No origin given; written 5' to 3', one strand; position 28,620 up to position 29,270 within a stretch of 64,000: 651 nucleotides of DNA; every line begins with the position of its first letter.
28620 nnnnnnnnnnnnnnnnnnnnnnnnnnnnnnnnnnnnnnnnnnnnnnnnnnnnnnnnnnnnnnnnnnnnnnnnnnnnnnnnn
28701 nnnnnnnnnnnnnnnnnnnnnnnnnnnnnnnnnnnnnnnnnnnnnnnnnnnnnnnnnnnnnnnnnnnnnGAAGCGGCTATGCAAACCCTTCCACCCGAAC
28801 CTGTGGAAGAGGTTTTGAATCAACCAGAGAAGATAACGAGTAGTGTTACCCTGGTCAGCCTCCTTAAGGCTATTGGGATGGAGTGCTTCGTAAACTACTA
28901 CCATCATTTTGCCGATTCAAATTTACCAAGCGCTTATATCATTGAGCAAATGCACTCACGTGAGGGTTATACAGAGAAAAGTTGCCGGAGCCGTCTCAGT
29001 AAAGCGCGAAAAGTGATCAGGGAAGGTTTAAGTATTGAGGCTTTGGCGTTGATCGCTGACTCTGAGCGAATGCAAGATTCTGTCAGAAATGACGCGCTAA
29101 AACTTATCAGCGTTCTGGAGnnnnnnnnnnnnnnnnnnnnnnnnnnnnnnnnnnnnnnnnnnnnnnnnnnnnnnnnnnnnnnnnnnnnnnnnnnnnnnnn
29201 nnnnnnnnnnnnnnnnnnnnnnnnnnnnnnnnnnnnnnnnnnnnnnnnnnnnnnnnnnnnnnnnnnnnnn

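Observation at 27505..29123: Orphan 292-aa protein with possible PD-(D/E)xK-like nuclease motif, plus a lipoprotein, downstream of an IS1-truncated resolvase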

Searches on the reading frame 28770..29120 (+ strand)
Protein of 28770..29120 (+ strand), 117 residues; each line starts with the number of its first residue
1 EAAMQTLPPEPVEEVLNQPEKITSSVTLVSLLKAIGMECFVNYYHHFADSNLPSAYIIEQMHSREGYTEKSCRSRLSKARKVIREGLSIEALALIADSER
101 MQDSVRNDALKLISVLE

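Call 19: find_homologous_proteins(query=window:28770-29120:+, max_evalue=0.001)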
Query window:28770-29120:+ (117 aa): 9 proteins with E <= 0.001 among 17 candidates.
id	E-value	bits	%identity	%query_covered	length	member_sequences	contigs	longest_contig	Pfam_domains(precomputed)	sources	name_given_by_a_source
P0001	5.5e-64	231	96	100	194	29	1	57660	-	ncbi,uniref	ncbi:hypothetical protein [Enterobacter roggenkampii]|uniref:hypothetical protein n=1 Tax=Enterobact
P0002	2.6e-59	216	92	97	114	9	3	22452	-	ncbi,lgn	ncbi:TPA: hypothetical protein ACHOT2_003867 [Escherichia coli]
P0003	1.8e-54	200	86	97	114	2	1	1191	-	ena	-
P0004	1.7e-45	171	79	91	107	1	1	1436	-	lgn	-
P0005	8.6e-44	166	99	69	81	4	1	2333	-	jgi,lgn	jgi:hypothetical protein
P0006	1.2e-43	165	99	69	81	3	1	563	-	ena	-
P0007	1.4e-38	149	84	77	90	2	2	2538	-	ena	-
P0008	1.1e-37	146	99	63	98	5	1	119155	-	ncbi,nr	ncbi:hypothetical protein RZP82_11475, partial [Escherichia coli]|nr:hypothetical protein [Escherich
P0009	9.4e-5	40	97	25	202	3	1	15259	PF22522.3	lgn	-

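Call 25: profile_search(protein=window:28770-29120:+)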
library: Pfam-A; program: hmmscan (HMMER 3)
A. the first sequence (117 residues): domains with independent E <= 10: 0; with E <= 0.001: 0
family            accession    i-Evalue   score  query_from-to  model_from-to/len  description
(no Pfam family matches the first sequence, even at E <= 10)

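Call 29: search_protein_representatives(protein=window:28770-29120:+)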
Query: 117 residues. Proteins with E-value up to 0.001 (for the whole library): 346; up to 1e-10: 28; up to 1e-30: 2. The best 150 are listed.
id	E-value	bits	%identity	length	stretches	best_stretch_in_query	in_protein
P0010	1.7e-50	185.7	80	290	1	2-117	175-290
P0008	3.6e-38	146.1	99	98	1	44-117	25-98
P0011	2.0e-19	85.9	39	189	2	27-109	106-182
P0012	3.8e-19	85.0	41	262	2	28-113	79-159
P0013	9.5e-16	74.1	44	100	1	27-113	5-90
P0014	2.2e-14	69.7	45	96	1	29-103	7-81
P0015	6.8e-14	68.1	44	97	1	32-115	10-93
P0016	1.4e-13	67.2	43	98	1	28-114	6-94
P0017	2.3e-13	66.4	46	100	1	31-110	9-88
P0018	3.7e-13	65.8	38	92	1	28-113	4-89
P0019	4.3e-13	65.6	44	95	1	28-113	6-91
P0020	1.8e-12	63.6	36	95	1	30-112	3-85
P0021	4.5e-12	62.3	45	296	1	23-112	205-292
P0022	5.3e-12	62.1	41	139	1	31-110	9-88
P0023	9.6e-12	61.2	41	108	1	31-115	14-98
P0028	2.3e-11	60.0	40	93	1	30-114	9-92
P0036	6.0e-11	58.7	41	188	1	28-114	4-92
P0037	1.3e-10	57.6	38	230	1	28-109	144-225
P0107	1.9e-08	50.6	36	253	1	29-113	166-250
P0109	2.2e-08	50.4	32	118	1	29-115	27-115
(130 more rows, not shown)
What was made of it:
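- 28830..29120 (+): C-terminal domain (Eco15I_Ctd core, ~85-97 aa): an all-helical module of unknown function and a member of a widespread unannotated domain family. phmmer found 346 representatives at E<=1e-3 (call 29).
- Tried and rejected: The exhaustive phmmer search was needed to find the family (call 29).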

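Call 37: profile_search(alignment_id=A1)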
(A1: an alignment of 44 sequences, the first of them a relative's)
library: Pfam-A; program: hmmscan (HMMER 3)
A. the first sequence (296 residues): domains with independent E <= 10: 0; with E <= 0.001: 0
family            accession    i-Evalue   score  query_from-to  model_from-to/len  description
(no Pfam family matches the first sequence, even at E <= 10)
B. every sequence of the alignment scanned on its own (44 sequences): families by number of members that match
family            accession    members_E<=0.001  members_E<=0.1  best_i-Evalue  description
HNH_2             PF13391.12                 3               4        3.8e-14  HNH endonuclease
Ubie_methyltran   PF01209.24                 3               3        7.9e-41  ubiE/COQ5 methyltransferase family
Methyltransf_11   PF08241.18                 3               3        3.4e-18  Methyltransferase domain
Methyltransf_25   PF13649.12                 3               3        5.4e-17  Methyltransferase domain
Methyltransf_31   PF13847.12                 3               3        4.0e-16  Methyltransferase domain
Methyltransf_23   PF13489.12                 3               3        6.2e-13  Methyltransferase domain
Methyltransf_12   PF08242.18                 3               3        1.9e-11  Methyltransferase domain
HNH               PF01844.29                 2               3        1.9e-05  HNH endonuclease
HEPN_Swt1         PF18731.6                  2               2        1.1e-17  Swt1-like HEPN
NOV_C             PF13020.12                 2               2        7.1e-16  Protein NO VEIN, C-terminal
Methyltransf_8    PF05148.21                 1               2        8.8e-05  Hypothetical methyltransferase
DUF6998           PF22522.2                  1               2        1.2e-04  Family of unknown function (DUF6998)
MIT_C             PF16565.11                 1               1        2.9e-35  Phospholipase D-like domain at C-terminus of MIT
HTH_73            PF24718.1                  1               1        1.5e-12  HTH-like domain
DUF2283           PF10049.14                 1               1        6.0e-09  Protein of unknown function (DUF2283)
DUF4145           PF13643.11                 1               1        7.0e-08  Domain of unknown function (DUF4145)
HigB-like_toxin   PF05015.19                 1               1        2.0e-06  RelE-like toxin of type II toxin-antitoxin system HigB
HSDR_N_2          PF13588.12                 1               1        6.5e-06  Type I restriction enzyme R protein N terminus (HSDR_N)
HSDR_N            PF04313.20                 1               1        5.2e-05  Type I restriction enzyme R protein N terminus (HSDR_N)
DUF6548           PF20185.3                  1               1        2.9e-04  Family of unknown function (DUF6548)
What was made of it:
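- On Any described domain family, for the Eco15I C-terminal domain: Pfam finds nothing even at E<=10 (call 25), and no shared Pfam family covers it in 44 fusion proteins (call 37).
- Three fusions are to UbiE-type small-molecule methyltransferases (call 37).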

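Call 39: find_encoding_contigs(protein=P0013, flank=6000, max_places=4)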
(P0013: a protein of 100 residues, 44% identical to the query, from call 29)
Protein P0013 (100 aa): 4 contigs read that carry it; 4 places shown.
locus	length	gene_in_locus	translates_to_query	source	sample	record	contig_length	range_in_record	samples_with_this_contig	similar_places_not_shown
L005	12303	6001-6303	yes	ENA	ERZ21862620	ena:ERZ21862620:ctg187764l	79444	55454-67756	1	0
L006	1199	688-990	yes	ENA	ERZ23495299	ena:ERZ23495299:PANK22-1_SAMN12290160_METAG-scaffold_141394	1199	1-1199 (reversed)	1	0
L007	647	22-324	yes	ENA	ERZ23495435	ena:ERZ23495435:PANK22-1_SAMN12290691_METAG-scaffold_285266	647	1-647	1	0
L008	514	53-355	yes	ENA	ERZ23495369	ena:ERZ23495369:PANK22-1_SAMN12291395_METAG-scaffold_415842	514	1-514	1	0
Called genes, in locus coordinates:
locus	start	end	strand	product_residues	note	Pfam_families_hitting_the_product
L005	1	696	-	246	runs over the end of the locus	PF01135:PCMT, PF13489:Methyltransf_23, PF01209:Ubie_methyltran, PF06325:PrmA, PF13847:Methyltransf_31, PF08241:Methyltransf_11, PF08242:Methyltransf_12, PF13649:Methyltransf_25, +1 more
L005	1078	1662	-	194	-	PF13431:TPR_17 (faint), PF24575:TPR_Slam (faint), PF13181:TPR_8 (faint), PF13432:TPR_16, PF14559:TPR_19 (weak), PF13424:TPR_12, PF00515:TPR_1, PF07719:TPR_2 (weak), +3 more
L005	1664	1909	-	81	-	-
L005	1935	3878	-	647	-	PF00474:SSF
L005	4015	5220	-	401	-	PF02515:CoA_transf_3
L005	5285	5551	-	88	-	PF10387:DUF2442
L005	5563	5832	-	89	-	PF13711:DUF4160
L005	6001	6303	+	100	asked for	-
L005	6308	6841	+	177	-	PF20903:SPL, PF04055:Radical_SAM (weak)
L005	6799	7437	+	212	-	PF20903:SPL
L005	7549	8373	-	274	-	PF00929:RNase_T, PF13280:WYL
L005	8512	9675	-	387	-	PF02771:Acyl-CoA_dh_N, PF02770:Acyl-CoA_dh_M, PF00441:Acyl-CoA_dh_1, PF08028:Acyl-CoA_dh_2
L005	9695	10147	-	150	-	-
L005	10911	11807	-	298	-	PF13638:PIN_4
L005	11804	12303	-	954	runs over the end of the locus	PF02384:N6_Mtase (faint)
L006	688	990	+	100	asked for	-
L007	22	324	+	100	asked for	-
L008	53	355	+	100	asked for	-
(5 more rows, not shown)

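Call 40: predict_structure(alignment_id=A2)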
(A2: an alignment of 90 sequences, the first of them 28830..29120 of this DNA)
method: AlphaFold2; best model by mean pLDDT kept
length: 97 residues; sequences in the alignment: 90
mean_pLDDT: 96.4   pTM: 0.88
mean pLDDT of the five models: 96.4, 95.8, 95.7, 95.4, 95.1
residues with pLDDT >= 90: 91; 70-90: 3; 50-70: 3; < 50: 0
segments of 3 or more residues with pLDDT < 50: none
pLDDT, mean of each block of 10 residues (from residue 1): 82 98 98 98 98 98 97 98 98 97
secondary structure, 60 per line:
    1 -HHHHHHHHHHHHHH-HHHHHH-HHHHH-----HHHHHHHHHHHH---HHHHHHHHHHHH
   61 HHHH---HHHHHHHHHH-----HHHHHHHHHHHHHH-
elements in order: H2-15 H17-22 H24-28 H34-45 H49-64 H68-77 H83-96
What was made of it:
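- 28830..29120 (+): AF2 pLDDT 96.4 (call 40).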

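Call 41: find_encoding_contigs(protein=P0015, flank=5000, max_places=4)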
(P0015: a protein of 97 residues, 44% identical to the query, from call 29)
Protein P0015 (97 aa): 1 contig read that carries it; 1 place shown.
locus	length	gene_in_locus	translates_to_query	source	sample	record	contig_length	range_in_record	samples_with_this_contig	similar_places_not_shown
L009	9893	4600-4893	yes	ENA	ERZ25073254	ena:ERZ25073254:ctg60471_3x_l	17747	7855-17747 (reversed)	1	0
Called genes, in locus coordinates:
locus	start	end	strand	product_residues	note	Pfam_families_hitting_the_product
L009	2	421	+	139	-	?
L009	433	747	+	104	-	-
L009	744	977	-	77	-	PF13560:HTH_31, PF12844:HTH_19, PF01381:HTH_3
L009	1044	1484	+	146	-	-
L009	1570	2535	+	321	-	-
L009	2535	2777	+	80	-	-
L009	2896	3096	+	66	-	-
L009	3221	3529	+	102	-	-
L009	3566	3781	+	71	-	-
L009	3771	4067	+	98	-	PF03537:Glyco_hydro_114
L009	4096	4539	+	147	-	PF03537:Glyco_hydro_114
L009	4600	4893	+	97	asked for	-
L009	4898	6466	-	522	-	PF00158:Sigma54_activat, PF14532:Sigma54_activ_2, PF25601:AAA_lid_14, PF02954:HTH_8 (faint)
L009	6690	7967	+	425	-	PF09903:DUF2130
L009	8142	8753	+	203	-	PF08849:BrxA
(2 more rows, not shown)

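Call 42: find_encoding_contigs(protein=P0018, flank=5000, max_places=4)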
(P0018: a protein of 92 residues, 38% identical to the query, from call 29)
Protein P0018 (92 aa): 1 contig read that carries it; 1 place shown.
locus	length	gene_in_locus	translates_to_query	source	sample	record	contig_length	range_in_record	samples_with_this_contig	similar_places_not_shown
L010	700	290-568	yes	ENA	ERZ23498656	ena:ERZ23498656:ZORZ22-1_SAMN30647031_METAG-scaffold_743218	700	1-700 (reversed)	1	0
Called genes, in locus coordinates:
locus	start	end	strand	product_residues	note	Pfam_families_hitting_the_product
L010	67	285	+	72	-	-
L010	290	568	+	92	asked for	-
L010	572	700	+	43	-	?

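Call 46: find_encoding_contigs(protein=P0010, flank=8000, max_places=6)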
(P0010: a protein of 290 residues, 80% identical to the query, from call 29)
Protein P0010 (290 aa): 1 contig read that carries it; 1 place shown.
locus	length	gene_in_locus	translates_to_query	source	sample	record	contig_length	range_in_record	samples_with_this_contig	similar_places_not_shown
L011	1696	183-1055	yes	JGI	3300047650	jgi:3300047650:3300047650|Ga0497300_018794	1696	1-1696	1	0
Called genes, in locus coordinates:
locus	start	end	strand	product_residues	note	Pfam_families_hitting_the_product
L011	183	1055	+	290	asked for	PF22522:DUF6998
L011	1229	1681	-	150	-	PF03466:LysR_substrate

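Call 48: fold_search(model_id=the predicted structure, library=afdb50)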
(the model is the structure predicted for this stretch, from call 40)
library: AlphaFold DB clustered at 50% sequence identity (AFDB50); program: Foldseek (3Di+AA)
matches with E <= 10: 159; with E <= 0.001: 41
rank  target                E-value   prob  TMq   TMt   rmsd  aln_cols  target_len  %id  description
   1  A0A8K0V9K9            5.0e-12  1.00  0.99  0.37   0.5        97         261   96  DUF6998 domain-containing protein (Fragment) [Tenebrionibacter intestinalis]
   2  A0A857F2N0            4.4e-11  1.00  0.96  0.32   1.1        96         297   88  DUF6998 domain-containing protein [Yersinia canariae]
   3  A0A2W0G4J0            4.8e-08  1.00  0.90  0.91   0.7        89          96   54  HEAT repeat domain-containing protein
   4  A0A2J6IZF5            5.6e-07  1.00  0.96  0.92   0.8        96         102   38  Uncharacterized protein
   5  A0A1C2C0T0            6.6e-07  1.00  0.88  0.91   0.6        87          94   37  Uncharacterized protein
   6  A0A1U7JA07            3.6e-06  1.00  0.89  0.89   0.8        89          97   34  Uncharacterized protein [Phormidium tenue NIES-30]
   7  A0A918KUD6            4.0e-06  1.00  0.88  0.88   1.3        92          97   36  Uncharacterized protein [Saccharospirillum salsuginis]
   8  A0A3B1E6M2            5.9e-06  1.00  0.89  0.25   0.7        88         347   35  2-heptaprenyl-1,4-naphthoquinone methyltransferase [hydrothermal vent metagenome]
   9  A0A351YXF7            7.0e-06  1.00  0.89  0.67   0.6        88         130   32  Uncharacterized protein
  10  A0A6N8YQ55            8.2e-06  1.00  0.87  0.90   1.1        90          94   37  Uncharacterized protein
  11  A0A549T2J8            1.2e-05  1.00  0.90  0.90   0.8        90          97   32  Uncharacterized protein [Methylosinus sporium]
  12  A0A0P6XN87            1.7e-05  1.00  0.88  0.89   0.8        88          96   32  Uncharacterized protein [Levilinea saccharolytica]
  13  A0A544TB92            1.8e-05  1.00  0.88  0.87   1.2        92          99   27  Uncharacterized protein [Psychrobacillus soli]
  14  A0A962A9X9            2.2e-05  1.00  0.85  0.81   0.9        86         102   31  Uncharacterized protein
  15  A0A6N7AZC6            2.7e-05  1.00  0.85  0.34   0.9        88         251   41  Uncharacterized protein
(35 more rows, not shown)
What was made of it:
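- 28830..29120 (+): AFDB family members in call 48.
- Family-wide fusions are to nucleic-acid-targeting domains: HNH, HNH_2, NOV_C, HSDR_N, HEPN_Swt1, DUF4145, MIT_C, HigB, recombinase and Phd/YefM (calls 37, 48).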

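Call 49: search_protein_families(proteins=[P0013, P0014, P0015, P0016, P0017, P0018, P0019, P0020, P0023, P0028], library=ncbifam, max_evalue=0.01)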
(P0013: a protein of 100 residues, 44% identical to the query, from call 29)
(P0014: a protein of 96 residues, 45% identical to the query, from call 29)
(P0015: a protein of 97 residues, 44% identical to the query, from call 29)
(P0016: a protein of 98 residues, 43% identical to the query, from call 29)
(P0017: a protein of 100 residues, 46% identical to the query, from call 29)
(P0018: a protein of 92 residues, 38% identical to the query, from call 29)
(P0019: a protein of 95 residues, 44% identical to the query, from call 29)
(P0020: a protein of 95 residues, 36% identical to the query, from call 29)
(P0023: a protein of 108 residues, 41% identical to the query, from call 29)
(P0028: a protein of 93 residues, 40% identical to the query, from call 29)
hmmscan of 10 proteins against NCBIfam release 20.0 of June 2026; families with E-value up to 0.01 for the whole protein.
P0013 (100 aa): 0 families

P0014 (96 aa): 0 families

P0015 (97 aa): 0 families

P0016 (98 aa): 1 family
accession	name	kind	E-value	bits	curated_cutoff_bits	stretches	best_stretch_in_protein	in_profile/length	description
NF045593.1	bilirub_TF_BilQ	equivalog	0.0099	15.6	125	0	5-83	22-99/135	bilirubin utilization transcriptional regulator BilQ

P0017 (100 aa): 0 families

P0018 (92 aa): 0 families

P0019 (95 aa): 0 families

P0020 (95 aa): 0 families

P0023 (108 aa): 0 families

P0028 (93 aa): 0 families
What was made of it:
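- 28830..29120 (+): No Pfam or NCBIfam model covers it (calls 25, 37, 49).
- On Any described domain family, for the Eco15I C-terminal domain: NCBIfam finds nothing (call 49).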

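Call 50: search_protein_families(proteins=[window:28830-29120:+, P0013, P0014, P0015, P0016, P0017, P0018, P0019, P0020, P0023], library=phrogs, max_evalue=0.001)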
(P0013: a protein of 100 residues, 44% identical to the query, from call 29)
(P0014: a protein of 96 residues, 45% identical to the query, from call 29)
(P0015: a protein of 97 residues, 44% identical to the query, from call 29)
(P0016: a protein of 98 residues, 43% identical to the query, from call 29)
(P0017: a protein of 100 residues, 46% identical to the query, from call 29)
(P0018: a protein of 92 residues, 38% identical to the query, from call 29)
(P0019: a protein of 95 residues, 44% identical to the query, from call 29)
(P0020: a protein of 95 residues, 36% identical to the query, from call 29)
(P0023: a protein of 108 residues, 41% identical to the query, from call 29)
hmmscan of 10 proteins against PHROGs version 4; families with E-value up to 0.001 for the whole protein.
window:28830-29120:+ (97 aa): 1 family
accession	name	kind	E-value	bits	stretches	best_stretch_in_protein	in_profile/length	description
phrog_24787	-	unknown function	8.6e-64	216.8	1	1-97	194-290/290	-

P0013 (100 aa): 1 family
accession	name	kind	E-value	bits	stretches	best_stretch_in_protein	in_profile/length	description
phrog_24787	-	unknown function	1.5e-20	74.9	1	5-90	200-286/290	-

P0014 (96 aa): 1 family
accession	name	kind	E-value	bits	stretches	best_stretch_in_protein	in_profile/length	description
phrog_24787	-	unknown function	1.1e-19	72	1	8-87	203-280/290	-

P0015 (97 aa): 1 family
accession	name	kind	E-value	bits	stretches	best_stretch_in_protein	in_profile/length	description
phrog_24787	-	unknown function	1.5e-18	68.2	1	10-92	205-287/290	-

P0016 (98 aa): 1 family
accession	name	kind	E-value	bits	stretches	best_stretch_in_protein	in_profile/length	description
phrog_24787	-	unknown function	1.2e-18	68.6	1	6-94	201-287/290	-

P0017 (100 aa): 1 family
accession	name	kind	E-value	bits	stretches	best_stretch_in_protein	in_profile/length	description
phrog_24787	-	unknown function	7.8e-19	69.2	1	8-89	203-284/290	-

P0018 (92 aa): 1 family
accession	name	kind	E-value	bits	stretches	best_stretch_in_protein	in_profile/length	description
phrog_24787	-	unknown function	9.8e-17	62.3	1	4-89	201-286/290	-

P0019 (95 aa): 1 family
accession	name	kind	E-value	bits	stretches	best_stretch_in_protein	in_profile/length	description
phrog_24787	-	unknown function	9.2e-19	69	1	6-92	201-287/290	-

P0020 (95 aa): 1 family
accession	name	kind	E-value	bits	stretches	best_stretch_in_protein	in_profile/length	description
phrog_24787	-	unknown function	1.2e-16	62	1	4-85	204-285/290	-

P0023 (108 aa): 1 family
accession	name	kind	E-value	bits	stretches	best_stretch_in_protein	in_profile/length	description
phrog_24787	-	unknown function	2e-16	61.3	1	14-97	204-287/290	-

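Call 53: find_homologous_proteins(query=A2, max_evalue=0.00001)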
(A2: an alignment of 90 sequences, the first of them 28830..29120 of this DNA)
Query A2 (90 sequences) (97 aa, profile of the alignment): 40 proteins with E <= 0.00001 among 1309 candidates.
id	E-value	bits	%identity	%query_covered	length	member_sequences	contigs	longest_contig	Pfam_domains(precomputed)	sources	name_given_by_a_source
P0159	5.6e-31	124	46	72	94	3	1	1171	-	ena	-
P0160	1.0e-29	120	41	88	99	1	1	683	-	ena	-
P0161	3.1e-29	119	38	84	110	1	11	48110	-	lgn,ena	-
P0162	1.5e-28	116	35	92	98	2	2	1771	-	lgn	-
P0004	1.7e-28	116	79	100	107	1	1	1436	-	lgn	-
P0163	2.1e-28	116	42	69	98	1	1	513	-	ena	-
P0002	3.0e-28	115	92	100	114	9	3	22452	-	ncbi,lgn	ncbi:TPA: hypothetical protein ACHOT2_003867 [Escherichia coli]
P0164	3.2e-28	115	34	88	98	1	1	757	-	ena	-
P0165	5.1e-28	115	40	74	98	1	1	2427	-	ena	-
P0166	5.8e-28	114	37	85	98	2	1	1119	-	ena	-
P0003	6.7e-28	114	86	100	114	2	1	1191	-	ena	-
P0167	1.1e-27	114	35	89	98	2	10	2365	-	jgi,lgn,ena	jgi:hypothetical protein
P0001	1.4e-27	113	95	100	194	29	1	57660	-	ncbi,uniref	ncbi:hypothetical protein [Enterobacter roggenkampii]|uniref:hypothetical protein n=1 Tax=Enterobact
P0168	2.0e-27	113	36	89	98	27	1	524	-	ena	-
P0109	3.4e-27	112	33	88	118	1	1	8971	-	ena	-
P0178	5.5e-25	105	33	92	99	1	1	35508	-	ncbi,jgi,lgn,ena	jgi:hypothetical protein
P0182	2.3e-23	100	38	89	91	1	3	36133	-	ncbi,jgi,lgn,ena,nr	ncbi:MAG: hypothetical protein KKA54_15675 [Proteobacteria bacterium]|nr:hypothetical protein [Pseud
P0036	3.0e-21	93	42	85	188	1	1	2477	PF24718.2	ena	-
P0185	1.9e-18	84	39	75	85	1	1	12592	-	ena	-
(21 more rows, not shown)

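Call 54: find_encoding_contigs(protein=P0161, flank=5000, max_places=5)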
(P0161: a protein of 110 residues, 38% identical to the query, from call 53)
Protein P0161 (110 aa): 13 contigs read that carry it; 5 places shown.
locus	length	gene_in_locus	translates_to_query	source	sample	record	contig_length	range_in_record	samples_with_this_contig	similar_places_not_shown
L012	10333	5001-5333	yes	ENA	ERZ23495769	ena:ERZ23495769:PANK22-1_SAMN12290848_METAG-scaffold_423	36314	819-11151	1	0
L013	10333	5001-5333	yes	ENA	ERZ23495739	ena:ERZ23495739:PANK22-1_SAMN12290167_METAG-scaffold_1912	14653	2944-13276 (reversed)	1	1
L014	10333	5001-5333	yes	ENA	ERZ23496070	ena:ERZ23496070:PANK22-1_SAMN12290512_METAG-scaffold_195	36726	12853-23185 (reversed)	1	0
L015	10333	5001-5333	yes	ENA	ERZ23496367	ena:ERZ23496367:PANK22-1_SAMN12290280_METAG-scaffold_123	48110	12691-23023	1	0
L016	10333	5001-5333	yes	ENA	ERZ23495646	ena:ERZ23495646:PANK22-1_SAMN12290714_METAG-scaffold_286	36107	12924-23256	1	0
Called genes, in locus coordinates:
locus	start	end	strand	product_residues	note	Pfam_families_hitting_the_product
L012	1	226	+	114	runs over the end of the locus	PF02452:PemK_toxin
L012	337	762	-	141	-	-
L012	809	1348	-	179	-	-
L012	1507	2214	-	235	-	PF01693:Cauli_VI, PF00075:RNase_H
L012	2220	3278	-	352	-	PF00515:TPR_1 (faint), PF13181:TPR_8 (faint), PF13374:TPR_10 (faint), PF13428:TPR_14 (faint), PF13414:TPR_11 (faint), PF07719:TPR_2 (weak), PF13432:TPR_16, PF13432:TPR_16 (weak), +2 more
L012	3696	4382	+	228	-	PF04298:Zn_peptidase_2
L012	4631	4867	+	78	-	-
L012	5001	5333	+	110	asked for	-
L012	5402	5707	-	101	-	PF01844:HNH, PF13395:HNH_4 (weak), PF14279:HNH_5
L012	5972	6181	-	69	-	-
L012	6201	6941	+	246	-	-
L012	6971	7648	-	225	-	PF13513:HEAT_EZ (faint), PF02985:HEAT (faint), PF13646:HEAT_2, PF03130:HEAT_PBS (faint)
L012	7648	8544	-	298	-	PF13369:Transglut_core2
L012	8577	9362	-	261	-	PF01061:ABC2_membrane, PF12698:ABC2_membrane_3, PF13346:ABC2_membrane_5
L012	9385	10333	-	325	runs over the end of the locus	PF00005:ABC_tran, PF13304:AAA_21 (faint), PF13732:DrrA1-3_C (weak)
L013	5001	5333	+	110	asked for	-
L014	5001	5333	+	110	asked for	-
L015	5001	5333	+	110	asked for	-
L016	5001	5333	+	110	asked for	-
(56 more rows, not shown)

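Call 55: find_encoding_contigs(protein=P0178, flank=5000, max_places=3)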
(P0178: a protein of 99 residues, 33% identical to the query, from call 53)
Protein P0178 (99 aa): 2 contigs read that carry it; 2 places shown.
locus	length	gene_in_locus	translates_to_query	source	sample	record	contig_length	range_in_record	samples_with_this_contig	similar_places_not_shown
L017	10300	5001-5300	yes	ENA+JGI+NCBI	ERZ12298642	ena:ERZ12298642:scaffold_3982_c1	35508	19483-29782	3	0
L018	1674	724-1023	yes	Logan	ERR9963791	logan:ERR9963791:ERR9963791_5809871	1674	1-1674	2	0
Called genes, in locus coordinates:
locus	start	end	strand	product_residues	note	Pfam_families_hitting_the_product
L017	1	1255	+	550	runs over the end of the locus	PF00916:Sulfate_transp, PF16983:MFS_MOT1 (weak), PF01740:STAS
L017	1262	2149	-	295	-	PF10114:PocR, PF00165:HTH_AraC (weak), PF12833:HTH_18, PF00165:HTH_AraC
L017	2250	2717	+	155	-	PF00383:dCMP_cyt_deam_1, PF14437:MafB19-deam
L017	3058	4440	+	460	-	PF00158:Sigma54_activat (faint), PF05496:RuvB_N, PF01078:Mg_chelatase (faint), PF13191:AAA_16 (faint), PF00004:AAA, PF07728:AAA_5 (faint), PF16193:AAA_assoc_2, PF12002:MgsA_C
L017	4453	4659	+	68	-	PF15919:HicB_lk_antitox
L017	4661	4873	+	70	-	PF07927:HicA_toxin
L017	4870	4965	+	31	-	-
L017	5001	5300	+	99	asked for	-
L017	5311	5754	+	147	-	-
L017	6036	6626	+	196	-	PF01812:5-FTHF_cyc-lig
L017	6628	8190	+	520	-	PF12072:RNase_Y_N, PF00013:KH_1 (weak), PF01966:HD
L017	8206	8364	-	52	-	-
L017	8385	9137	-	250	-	-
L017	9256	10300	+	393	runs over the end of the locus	PF00248:Aldo_ket_red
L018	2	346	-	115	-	?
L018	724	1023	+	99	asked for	-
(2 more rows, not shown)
